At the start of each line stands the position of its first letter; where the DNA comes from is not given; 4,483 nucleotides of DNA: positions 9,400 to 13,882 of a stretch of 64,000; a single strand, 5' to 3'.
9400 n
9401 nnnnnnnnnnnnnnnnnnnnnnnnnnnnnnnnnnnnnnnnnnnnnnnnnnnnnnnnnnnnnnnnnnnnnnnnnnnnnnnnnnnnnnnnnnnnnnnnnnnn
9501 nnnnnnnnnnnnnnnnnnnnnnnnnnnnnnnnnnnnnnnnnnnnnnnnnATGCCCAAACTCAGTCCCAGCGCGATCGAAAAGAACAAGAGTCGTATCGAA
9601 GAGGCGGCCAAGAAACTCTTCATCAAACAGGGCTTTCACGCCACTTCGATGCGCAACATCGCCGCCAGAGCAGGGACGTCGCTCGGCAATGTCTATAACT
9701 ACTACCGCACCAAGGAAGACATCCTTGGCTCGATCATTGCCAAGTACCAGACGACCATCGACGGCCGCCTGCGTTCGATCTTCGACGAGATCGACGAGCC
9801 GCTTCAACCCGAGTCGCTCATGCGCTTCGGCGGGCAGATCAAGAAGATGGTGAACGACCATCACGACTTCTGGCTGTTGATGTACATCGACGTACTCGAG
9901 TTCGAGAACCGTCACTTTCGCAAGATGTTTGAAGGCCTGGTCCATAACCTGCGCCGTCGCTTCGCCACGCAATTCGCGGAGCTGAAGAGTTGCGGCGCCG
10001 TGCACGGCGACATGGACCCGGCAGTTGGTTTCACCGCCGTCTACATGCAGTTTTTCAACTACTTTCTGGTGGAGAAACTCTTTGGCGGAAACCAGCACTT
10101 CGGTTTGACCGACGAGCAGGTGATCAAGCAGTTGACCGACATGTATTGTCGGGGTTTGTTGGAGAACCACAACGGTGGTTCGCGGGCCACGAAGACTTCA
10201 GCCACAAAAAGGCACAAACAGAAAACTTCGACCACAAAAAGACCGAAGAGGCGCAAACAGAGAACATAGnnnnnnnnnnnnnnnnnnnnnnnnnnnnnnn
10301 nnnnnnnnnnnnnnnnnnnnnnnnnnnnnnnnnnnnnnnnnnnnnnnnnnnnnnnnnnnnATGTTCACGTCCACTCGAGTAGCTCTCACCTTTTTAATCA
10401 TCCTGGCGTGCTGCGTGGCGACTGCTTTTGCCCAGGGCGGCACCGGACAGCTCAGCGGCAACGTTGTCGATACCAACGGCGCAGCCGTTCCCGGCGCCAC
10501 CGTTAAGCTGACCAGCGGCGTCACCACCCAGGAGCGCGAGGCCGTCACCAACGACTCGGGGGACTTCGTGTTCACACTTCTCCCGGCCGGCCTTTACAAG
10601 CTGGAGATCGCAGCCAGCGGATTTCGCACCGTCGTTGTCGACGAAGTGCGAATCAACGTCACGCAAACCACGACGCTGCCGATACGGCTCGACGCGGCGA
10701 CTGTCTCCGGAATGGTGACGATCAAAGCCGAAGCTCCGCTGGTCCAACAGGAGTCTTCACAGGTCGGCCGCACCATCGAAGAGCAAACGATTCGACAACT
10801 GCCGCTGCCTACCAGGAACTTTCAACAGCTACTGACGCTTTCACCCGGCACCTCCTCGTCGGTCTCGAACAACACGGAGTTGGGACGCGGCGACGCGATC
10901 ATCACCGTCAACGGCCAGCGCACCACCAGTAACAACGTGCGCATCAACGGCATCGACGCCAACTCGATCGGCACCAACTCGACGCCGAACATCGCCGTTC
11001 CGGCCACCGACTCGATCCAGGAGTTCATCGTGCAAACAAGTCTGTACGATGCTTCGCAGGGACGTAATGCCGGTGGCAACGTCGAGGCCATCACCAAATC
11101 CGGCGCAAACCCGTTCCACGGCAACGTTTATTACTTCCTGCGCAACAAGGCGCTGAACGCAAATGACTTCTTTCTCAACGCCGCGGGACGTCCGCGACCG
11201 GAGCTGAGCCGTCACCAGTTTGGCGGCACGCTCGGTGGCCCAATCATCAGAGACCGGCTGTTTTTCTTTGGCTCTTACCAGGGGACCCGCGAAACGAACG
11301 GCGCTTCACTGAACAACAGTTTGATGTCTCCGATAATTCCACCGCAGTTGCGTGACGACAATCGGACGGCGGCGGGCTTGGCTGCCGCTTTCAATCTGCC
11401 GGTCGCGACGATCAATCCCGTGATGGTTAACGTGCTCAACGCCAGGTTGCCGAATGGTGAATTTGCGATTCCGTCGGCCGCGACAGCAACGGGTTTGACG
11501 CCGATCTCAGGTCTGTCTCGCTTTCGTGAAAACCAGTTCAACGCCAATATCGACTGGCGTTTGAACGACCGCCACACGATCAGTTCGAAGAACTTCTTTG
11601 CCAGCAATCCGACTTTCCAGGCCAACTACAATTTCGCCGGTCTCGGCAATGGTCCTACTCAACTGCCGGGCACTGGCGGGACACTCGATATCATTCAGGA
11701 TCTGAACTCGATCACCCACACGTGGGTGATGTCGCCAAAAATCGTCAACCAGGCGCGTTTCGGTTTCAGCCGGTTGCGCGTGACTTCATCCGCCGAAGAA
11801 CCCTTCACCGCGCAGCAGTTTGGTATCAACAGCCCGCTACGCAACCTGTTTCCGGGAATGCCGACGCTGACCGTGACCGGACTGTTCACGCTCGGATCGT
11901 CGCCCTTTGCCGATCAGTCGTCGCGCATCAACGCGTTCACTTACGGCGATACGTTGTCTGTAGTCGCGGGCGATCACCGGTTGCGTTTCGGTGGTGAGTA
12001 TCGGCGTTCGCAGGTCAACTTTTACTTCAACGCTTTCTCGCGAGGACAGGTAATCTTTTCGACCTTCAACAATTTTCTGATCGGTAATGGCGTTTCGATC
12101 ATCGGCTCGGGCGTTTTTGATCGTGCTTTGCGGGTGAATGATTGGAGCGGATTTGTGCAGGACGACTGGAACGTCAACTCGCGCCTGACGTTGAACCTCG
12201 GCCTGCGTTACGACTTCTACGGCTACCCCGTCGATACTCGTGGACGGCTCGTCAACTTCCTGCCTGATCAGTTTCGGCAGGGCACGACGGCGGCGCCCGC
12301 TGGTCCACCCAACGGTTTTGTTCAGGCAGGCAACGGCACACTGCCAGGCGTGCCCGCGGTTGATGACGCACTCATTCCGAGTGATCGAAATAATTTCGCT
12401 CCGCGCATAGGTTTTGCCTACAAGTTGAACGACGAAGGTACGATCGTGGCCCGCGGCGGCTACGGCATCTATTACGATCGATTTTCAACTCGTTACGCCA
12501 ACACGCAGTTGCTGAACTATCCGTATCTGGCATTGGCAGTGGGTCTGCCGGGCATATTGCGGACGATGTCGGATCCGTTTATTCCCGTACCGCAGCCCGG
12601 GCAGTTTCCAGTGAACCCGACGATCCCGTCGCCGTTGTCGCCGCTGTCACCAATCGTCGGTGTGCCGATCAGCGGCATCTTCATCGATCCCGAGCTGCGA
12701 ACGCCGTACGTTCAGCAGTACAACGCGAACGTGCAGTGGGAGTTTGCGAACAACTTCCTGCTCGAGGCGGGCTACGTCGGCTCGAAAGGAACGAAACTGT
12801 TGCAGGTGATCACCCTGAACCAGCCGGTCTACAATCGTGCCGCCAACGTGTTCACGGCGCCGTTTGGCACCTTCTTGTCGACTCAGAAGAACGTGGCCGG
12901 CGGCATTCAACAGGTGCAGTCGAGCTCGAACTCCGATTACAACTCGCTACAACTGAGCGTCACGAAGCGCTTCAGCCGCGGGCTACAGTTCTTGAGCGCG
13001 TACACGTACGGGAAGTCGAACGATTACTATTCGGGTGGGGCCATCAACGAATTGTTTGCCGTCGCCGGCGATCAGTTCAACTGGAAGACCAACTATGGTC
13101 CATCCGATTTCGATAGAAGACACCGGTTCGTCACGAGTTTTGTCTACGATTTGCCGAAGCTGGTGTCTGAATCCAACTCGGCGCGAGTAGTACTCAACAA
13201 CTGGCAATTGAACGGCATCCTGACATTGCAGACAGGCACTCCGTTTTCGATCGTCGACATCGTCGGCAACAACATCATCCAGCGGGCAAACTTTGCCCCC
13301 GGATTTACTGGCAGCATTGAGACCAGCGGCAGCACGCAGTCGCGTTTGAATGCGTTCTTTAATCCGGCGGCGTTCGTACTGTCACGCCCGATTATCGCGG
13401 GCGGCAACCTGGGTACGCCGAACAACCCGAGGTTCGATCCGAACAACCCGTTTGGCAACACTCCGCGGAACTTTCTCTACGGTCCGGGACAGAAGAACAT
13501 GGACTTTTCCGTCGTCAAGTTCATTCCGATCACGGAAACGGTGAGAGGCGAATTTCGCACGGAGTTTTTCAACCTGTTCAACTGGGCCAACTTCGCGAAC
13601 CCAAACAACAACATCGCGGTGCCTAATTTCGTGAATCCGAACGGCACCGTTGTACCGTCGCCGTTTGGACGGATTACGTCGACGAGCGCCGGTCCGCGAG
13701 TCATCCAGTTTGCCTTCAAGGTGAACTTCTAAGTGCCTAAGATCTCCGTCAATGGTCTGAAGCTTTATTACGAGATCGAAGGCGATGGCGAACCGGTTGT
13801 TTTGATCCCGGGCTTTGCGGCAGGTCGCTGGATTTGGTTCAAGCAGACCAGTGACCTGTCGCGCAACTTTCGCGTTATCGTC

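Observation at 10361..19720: Seven-gene, tightly coupled operon linking a TonB-dependent receptor to acyl-activating and acyl-modifying enzymes and an MFS transporter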

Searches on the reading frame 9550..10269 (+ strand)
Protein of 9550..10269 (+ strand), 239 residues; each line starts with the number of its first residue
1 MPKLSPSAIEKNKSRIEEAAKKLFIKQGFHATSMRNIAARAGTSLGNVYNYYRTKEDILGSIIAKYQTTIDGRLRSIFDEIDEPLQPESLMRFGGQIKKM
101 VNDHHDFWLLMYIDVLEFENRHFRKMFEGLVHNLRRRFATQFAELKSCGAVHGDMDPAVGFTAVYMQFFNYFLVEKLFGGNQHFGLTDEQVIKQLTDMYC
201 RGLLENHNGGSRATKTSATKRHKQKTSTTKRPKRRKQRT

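Call 4: search_protein_families(library=pfam, proteins=[window:9550-10269:+], max_evalue=0.01)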
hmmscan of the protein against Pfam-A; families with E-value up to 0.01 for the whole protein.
window:9550-10269:+ (239 aa): 1 family
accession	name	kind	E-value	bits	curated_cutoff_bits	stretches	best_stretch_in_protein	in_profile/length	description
PF00440.29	TetR_N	-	8.6e-15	54.7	24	1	18-60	3-45/47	Bacterial regulatory proteins, tetR family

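Call 5: search_protein_families(library=ncbifam, proteins=[window:9550-10269:+], max_evalue=0.01)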
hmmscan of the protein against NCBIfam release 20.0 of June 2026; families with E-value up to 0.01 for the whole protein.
window:9550-10269:+ (239 aa): 21 families
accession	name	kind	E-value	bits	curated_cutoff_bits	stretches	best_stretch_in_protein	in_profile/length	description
NF037937.1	septum_RefZ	equivalog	5.1e-10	39.6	180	1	13-93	1-81/195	forespore capture DNA-binding protein RefZ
NF053516.1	TranRepPrsAVib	equivalog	1.3e-09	38.2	300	1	10-83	5-78/208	TetR family transcriptional repressor PsrA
NF053878.1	FATransRegFadRBac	equivalog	4e-08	33.3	200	1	14-70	6-62/190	fatty acid metabolism transcriptional regulator FadR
TIGR03968.1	mycofact_TetR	equivalog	7.5e-08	32.2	224.9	1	12-60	10-58/190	mycofactocin system transcriptional regulator MftR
NF007949.0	PRK10668.1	equivalog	1.4e-07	31.2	271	1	11-71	11-71/216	multidrug efflux transporter transcriptional repressor AcrR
NF041196.1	ScbR_bind_reg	equivalog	2.5e-07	31.1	150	1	13-78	8-73/191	ScbR family autoregulator-binding transcription factor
NF033703.1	transcr_KstR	equivalog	4.7e-07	29.6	280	1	10-75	6-71/185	cholesterol catabolism transcriptional regulator KstR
NF053731.1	TransRegFasRMycb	equivalog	5.5e-07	29.6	330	1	13-69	13-69/199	HTH-type transcriptional activator FasR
NF050111.1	TransRegSACE7040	equivalog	7.5e-07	29.2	250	1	14-126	4-106/186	SACE_7040 family transcriptional regulator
NF051852.1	efflux_TF_MtrR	exception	9.6e-07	28.8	280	1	10-97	9-99/205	multidrug efflux system transcriptional repressor MtrR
NF051457.1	acryl_TF_AcuR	equivalog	3.1e-06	26.6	247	1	10-153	16-161/204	acrylate utilization transcriptional regulator AcuR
TIGR03384.1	betaine_BetI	equivalog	3.6e-06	26.8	201.3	1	12-76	9-73/189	choline-binding transcriptional repressor BetI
TIGR03613.1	RutR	equivalog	8.9e-06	25.7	368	1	8-68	5-65/202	pyrimidine utilization regulatory protein R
NF011584.0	PRK15008.1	equivalog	9.1e-06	25.7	230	1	8-64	15-71/212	HTH-type transcriptional regulator RutR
NF001978.0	PRK00767.1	equivalog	8e-05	22.5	118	1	1-65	1-63/197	transcriptional regulator BetI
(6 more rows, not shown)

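Call 43: search_solved_structures(query=window:9550-10269:+, max_evalue=0.001)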
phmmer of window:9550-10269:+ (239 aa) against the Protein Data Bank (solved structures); distinct sequences matched with E-value up to 0.001: 80 (the best 60 are shown).
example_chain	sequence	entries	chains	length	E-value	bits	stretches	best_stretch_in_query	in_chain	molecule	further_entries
3dew_A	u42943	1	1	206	4.3e-08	36.3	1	13-206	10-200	Transcriptional regulator, TetR family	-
2eh3_A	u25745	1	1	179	6.2e-08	35.8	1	13-139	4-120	Transcriptional regulator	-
3s5r_A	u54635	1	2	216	7.1e-08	35.6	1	11-203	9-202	Transcriptional regulator TetR family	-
1rkt_A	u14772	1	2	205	1.2e-07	34.8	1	2-168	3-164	protein yfiR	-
4w1u_A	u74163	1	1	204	3.7e-07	33.3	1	11-114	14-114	HTH-type transcriptional repressor KstR2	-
4w97_A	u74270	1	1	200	3.7e-07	33.3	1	11-114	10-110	HTH-type transcriptional repressor KstR2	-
6el2_A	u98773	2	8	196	4.3e-07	33.1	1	12-110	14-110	Transcriptional regulator TetR family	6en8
3him_A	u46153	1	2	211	4.4e-07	33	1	10-157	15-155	Probable transcriptional regulator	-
3ppb_A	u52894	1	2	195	8.8e-07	32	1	10-64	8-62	putative tetR family transcription regulator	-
3dpj_A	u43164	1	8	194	1e-06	31.9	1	12-64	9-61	Transcription regulator, TetR family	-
6ayh_A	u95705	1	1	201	1.1e-06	31.7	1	13-159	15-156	TetR family transcriptional regulator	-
3bhq_A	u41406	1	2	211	1.3e-06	31.5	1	14-88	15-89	Transcriptional regulator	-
3mvp_A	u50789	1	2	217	1.9e-06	31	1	8-101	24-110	TetR/AcrR transcriptional regulator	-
2hyt_A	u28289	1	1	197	2.6e-06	30.5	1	7-83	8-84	TetR-family transcriptional regulator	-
9b7y_A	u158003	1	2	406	3.2e-06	30.2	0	12-71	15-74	Transcriptional repressor Mce3R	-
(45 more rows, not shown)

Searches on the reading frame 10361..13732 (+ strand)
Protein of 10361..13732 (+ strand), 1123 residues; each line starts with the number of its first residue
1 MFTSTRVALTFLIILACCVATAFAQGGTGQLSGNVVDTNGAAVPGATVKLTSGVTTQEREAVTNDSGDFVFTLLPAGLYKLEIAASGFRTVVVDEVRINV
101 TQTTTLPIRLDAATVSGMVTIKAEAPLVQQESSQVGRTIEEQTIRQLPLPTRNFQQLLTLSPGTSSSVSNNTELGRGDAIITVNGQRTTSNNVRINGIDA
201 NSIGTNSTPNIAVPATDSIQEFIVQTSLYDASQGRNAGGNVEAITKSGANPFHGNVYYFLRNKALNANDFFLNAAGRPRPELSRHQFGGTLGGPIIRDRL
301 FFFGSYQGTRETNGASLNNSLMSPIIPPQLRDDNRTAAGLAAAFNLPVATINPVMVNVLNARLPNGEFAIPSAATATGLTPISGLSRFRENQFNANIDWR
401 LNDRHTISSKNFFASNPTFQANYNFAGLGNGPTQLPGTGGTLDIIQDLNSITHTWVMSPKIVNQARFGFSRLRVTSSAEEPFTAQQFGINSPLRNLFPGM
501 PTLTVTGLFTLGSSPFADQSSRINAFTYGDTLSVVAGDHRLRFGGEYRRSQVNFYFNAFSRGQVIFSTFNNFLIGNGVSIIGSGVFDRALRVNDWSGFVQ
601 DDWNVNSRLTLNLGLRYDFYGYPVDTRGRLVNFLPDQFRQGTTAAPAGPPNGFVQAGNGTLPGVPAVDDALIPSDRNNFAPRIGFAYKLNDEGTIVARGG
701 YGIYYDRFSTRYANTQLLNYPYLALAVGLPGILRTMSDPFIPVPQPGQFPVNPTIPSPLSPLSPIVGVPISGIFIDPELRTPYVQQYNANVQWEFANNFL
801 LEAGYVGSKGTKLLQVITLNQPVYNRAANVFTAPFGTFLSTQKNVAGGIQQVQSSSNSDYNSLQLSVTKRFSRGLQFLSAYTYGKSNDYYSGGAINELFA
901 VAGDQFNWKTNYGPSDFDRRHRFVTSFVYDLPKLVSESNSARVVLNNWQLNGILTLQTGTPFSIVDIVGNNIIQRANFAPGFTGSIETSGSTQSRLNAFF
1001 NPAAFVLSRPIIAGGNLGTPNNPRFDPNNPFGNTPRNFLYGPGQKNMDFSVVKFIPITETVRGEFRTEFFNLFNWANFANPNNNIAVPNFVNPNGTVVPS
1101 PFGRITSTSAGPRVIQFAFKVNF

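Call 4: search_protein_families(library=pfam, proteins=[window:10361-13732:+], max_evalue=0.01)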
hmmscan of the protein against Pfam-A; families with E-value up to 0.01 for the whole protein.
window:10361-13732:+ (1123 aa): 10 families
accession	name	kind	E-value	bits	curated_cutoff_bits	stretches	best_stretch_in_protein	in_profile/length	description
PF25183.1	OMP_b-brl_4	-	2.6e-198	661.7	30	1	244-1116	1-838/838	Outer membrane beta barrel domain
PF13620.12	CarboxypepD_reg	-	4.4e-19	69.1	32.3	1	30-110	1-81/82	Carboxypeptidase regulatory-like domain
PF13715.12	CarbopepD_reg_2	-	8.6e-09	35.7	32.2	1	31-114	1-80/88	CarboxypepD_reg-like domain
PF00593.30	TonB_dep_Rec_b-barrel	-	0.00014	22.3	27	1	395-918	65-385/436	TonB dependent receptor-like, beta-barrel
PF07715.20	Plug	-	0.00062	20.7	23.9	1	131-239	4-105/107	TonB-dependent Receptor Plug Domain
PF17802.7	SpaA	-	0.00077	20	23.1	1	32-101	4-77/91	Prealbumin-like fold domain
PF09430.16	EMC7_beta-sandw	-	0.0008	20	26.6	1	42-116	6-76/122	ER membrane protein complex subunit 7, beta-sandwich domain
PF17210.9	SdrD_B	-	0.0026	18.4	29.7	1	37-85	18-66/112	SdrD B-like domain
PF02369.22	Big_1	-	0.003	18.1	34.9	1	30-73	20-66/93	Bacterial Ig-like domain (group 1)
PF24381.1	DUF7537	-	0.01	15.9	31.7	0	7-118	5-104/258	Family of unknown function (DUF7537)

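Call 5: search_protein_families(library=ncbifam, proteins=[window:10361-13732:+], max_evalue=0.01)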
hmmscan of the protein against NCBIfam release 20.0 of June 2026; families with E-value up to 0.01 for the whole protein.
window:10361-13732:+ (1123 aa): 4 families
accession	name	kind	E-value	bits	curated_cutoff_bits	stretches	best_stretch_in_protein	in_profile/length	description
TIGR01785.1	TonB-hemin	subfamily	5.5e-06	25.1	316.85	1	592-697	363-432/677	TonB-dependent heme/hemoglobin receptor family protein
TIGR01786.1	TonB-hemlactrns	subfamily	4.1e-05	22.1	323.75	1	538-699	348-458/719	TonB-dependent hemoglobin/transferrin/lactoferrin family receptor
NF049945.1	TonB_dep_FCYXU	equivalog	0.0034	16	825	1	592-619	380-407/697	TonB-dependent receptor, FCYXU motif-type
NF010010.0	PRK13483.1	equivalog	0.0055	14.7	927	0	593-618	370-395/660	ligand-gated channel protein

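Call 72: search_solved_structures(query=window:10361-13732:+, max_evalue=0.01)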
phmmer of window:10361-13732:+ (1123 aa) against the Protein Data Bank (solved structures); distinct sequences matched with E-value up to 0.01: 0.
